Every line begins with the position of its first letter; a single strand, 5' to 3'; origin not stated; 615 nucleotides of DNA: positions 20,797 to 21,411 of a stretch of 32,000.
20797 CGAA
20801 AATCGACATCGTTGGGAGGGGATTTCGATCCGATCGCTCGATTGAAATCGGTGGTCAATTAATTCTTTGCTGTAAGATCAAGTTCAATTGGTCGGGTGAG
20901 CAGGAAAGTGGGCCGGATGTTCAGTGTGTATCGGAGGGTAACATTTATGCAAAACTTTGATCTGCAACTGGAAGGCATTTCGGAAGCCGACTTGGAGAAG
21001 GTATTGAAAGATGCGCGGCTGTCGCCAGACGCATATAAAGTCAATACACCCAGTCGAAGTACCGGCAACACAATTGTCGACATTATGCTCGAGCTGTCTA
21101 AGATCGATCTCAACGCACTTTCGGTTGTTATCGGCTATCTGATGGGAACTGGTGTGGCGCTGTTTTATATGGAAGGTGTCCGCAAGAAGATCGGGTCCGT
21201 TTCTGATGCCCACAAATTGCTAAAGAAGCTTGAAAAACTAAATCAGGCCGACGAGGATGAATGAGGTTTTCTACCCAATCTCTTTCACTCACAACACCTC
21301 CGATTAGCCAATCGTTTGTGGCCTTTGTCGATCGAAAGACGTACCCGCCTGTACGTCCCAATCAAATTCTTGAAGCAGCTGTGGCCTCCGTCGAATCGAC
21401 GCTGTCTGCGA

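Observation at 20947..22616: Translationally coupled pair of a small single-TM protein and a 451-aa cytoplasmic HExxH peptidase with no HTH partner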

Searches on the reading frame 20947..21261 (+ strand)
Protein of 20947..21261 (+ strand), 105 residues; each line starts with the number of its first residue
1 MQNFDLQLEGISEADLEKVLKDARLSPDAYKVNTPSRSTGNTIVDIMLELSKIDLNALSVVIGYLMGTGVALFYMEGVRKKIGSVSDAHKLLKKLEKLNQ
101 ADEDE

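Call 5: search_protein_families(library=pfam, proteins=[window:20947-21261:+], max_evalue=0.1)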
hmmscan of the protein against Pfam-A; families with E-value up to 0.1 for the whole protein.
window:20947-21261:+ (105 aa): 0 families

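Call 6: search_protein_families(library=padloc, proteins=[window:20947-21261:+], max_evalue=0.1)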
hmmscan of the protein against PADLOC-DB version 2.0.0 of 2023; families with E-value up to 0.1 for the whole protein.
window:20947-21261:+ (105 aa): 1 family
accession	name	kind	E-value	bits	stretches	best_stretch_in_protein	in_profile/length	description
PDLC01380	Csn2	-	0.027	12.3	1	3-65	110-171/219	CAS-II-A; acquisition_associated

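Call 8: search_protein_families(library=ncbifam, proteins=[window:20947-21261:+], max_evalue=1)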
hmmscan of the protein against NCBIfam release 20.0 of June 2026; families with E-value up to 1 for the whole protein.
window:20947-21261:+ (105 aa): 0 families

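Call 9: search_protein_families(library=phrogs, proteins=[window:20947-21261:+], max_evalue=1)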
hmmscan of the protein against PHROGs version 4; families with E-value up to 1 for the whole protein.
window:20947-21261:+ (105 aa): 1 family
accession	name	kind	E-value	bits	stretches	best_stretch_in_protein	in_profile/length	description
phrog_28895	-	unknown function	0.25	12.4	0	8-23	19-34/44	-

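Call 16: find_homologous_proteins(query=A2, max_evalue=0.01)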
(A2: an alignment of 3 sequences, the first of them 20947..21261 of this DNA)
Query A2 (3 sequences) (105 aa, profile of the alignment): 8 proteins with E <= 0.01 among 284 candidates.
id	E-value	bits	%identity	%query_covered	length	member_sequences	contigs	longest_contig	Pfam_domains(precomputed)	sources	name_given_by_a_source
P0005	7.1e-52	192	65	96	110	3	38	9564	-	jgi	jgi:hypothetical protein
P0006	1.8e-49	184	38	92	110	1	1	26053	-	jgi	jgi:hypothetical protein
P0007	8.6e-49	182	100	100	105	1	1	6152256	-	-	-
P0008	1.0e-45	172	86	100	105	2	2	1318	-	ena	-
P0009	2.3e-43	164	84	100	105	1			-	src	-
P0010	8.0e-42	159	74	99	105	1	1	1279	-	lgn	-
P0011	4.7e-33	131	61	99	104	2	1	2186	-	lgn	-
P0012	7.8e-27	111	44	85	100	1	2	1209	-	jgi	jgi:hypothetical protein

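Call 17: find_encoding_contigs(protein=P0008, flank=5000, max_places=3)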
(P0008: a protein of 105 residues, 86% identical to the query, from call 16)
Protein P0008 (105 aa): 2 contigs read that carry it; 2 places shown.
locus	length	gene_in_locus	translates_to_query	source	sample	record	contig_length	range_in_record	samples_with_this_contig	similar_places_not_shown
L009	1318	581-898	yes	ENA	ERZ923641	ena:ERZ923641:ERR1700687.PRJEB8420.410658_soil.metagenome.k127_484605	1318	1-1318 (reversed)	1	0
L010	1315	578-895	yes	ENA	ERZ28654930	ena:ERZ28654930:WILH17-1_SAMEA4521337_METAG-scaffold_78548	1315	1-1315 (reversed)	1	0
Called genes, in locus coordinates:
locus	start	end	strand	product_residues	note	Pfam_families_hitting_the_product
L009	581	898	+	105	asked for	-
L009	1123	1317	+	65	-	?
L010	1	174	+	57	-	?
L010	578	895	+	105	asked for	-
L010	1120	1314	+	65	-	?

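Call 18: find_encoding_contigs(protein=P0010, flank=5000, max_places=3)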
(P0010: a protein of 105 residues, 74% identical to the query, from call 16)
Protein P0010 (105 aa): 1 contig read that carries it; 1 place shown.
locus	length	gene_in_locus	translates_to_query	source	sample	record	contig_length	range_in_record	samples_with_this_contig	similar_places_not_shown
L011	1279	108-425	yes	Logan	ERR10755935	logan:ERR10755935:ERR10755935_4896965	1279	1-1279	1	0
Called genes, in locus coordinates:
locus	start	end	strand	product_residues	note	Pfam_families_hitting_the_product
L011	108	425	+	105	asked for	-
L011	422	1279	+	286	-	?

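Call 19: find_encoding_contigs(protein=P0012, flank=5000, max_places=3)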
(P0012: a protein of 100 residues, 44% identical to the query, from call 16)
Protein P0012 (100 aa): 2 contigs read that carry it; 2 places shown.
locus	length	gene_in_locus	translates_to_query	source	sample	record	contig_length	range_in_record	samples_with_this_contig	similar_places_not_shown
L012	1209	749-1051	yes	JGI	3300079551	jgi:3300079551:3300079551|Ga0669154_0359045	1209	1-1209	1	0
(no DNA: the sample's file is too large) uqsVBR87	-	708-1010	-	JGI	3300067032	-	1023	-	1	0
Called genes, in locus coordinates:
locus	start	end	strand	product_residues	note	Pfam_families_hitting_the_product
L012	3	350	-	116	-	?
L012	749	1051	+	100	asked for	-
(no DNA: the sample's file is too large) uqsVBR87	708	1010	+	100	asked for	-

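Call 40: search_protein_families(library=pfam, alignment_id=A4, max_evalue=10)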
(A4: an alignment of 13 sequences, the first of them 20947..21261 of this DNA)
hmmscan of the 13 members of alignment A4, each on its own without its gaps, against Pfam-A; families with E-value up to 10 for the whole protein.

A. member 1, window:20947-21261:+ (105 aa): 0 families

B. families by the number of members that match (of 13 scanned): 6 families
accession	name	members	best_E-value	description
PF03460.22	NIR_SIR_ferr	1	0.0065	Nitrite/Sulfite reductase ferredoxin-like half domain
PF02498.22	Bro-N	1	0.032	BRO family, N-terminal domain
PF14917.11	CCDC74_C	1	0.057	Coiled coil protein 74, C terminal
PF16971.10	RcpB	1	0.082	Rough colony protein B, tight adherence - tad - subunit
PF22746.1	SHOCT-like_DUF2089-C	1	0.084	SHOCT-like domain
PF20075.5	DUF6471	1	0.11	Domain of unknown function (DUF6471)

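Call 55: predict_structure(alignment_id=A5)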
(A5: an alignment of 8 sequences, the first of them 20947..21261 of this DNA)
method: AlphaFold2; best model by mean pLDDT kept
length: 105 residues; sequences in the alignment: 8
mean_pLDDT: 47.8   pTM: 0.33
mean pLDDT of the five models: 47.8, 47.0, 46.9, 45.7, 45.3
residues with pLDDT >= 90: 0; 70-90: 0; 50-70: 49; < 50: 56
segments of 3 or more residues with pLDDT < 50: 1-13, 24-41, 54-57, 66-80
pLDDT, mean of each block of 10 residues (from residue 1): 31 50 45 38 54 51 47 44 54 61 53
secondary structure, 60 per line:
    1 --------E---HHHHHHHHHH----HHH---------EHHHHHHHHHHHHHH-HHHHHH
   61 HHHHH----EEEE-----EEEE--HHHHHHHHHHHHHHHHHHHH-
elements in order: H13-22 H40-53 H55-65 E70-73 E79-82 H85-104

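Call 76: search_solved_structures(query=A4, max_evalue=10, show_alignments=3)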
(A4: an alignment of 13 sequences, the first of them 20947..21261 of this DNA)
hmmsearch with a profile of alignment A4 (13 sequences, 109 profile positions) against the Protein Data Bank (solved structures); distinct sequences matched with E-value up to 10: 2.
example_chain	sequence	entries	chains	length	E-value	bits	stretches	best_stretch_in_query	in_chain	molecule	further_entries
9u78_A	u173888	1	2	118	0.77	13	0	72-95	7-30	Single Chain Protein of De Novo Designed Helix Bundles-4EH2 with KDPV Loop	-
8gr5_A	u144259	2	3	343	1.2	12.4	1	29-63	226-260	AcCop4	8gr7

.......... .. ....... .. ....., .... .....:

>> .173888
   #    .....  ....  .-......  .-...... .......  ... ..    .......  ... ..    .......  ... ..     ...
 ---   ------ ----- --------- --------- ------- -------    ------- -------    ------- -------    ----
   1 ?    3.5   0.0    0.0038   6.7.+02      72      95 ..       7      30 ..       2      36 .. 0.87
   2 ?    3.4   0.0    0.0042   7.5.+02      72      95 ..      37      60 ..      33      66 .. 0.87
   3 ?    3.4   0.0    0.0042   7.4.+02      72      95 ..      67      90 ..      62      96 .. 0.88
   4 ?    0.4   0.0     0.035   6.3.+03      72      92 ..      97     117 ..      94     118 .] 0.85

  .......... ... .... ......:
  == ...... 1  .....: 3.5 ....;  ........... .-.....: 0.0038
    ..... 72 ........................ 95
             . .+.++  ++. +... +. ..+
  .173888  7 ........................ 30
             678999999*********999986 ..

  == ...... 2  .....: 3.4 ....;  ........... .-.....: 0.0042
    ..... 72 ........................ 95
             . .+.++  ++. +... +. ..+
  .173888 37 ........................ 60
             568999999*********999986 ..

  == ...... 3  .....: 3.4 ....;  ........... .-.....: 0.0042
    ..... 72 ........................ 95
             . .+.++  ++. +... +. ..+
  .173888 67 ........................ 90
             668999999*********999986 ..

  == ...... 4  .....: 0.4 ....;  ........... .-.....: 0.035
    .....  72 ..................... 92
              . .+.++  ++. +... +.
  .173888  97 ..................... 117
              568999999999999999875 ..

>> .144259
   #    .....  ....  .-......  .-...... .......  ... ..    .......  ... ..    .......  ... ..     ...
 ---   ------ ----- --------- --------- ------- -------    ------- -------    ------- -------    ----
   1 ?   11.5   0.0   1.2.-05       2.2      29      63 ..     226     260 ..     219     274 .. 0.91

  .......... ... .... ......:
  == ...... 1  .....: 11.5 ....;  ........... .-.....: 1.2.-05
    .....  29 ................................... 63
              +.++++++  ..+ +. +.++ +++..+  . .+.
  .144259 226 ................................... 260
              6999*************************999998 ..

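Call 83: find_related_loci(query=A5, collection=metagenome_contigs, flank=8000)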
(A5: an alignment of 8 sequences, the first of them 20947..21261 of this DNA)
Query A5 (105 aa) in metagenome_contigs; peptide patterns used: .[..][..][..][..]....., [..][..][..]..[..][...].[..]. (x = any residue, [..] = any of these).
86 stretches matched a pattern, but none encodes a relative of the query by tblastn (E <= 1e-3).

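Call 85: find_related_loci(query=A5, collection=viral_contigs, flank=8000)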
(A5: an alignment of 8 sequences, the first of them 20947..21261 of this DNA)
Query A5 (105 aa) in viral_contigs; peptide patterns used: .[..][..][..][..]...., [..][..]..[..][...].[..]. (x = any residue, [..] = any of these).
41 stretches matched a pattern, but none encodes a relative of the query by tblastn (E <= 1e-3).

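Call 111: search_dna_similar(query=window:20947-21261:+, collection=plasmids, mode=protein, max_evalue=0.01)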
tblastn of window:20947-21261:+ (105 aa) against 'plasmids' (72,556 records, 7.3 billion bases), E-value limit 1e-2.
No match.

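Call 112: search_dna_similar(query=window:20947-21261:+, collection=phages, mode=protein, max_evalue=0.01)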
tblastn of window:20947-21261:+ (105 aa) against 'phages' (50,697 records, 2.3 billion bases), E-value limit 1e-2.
No match.
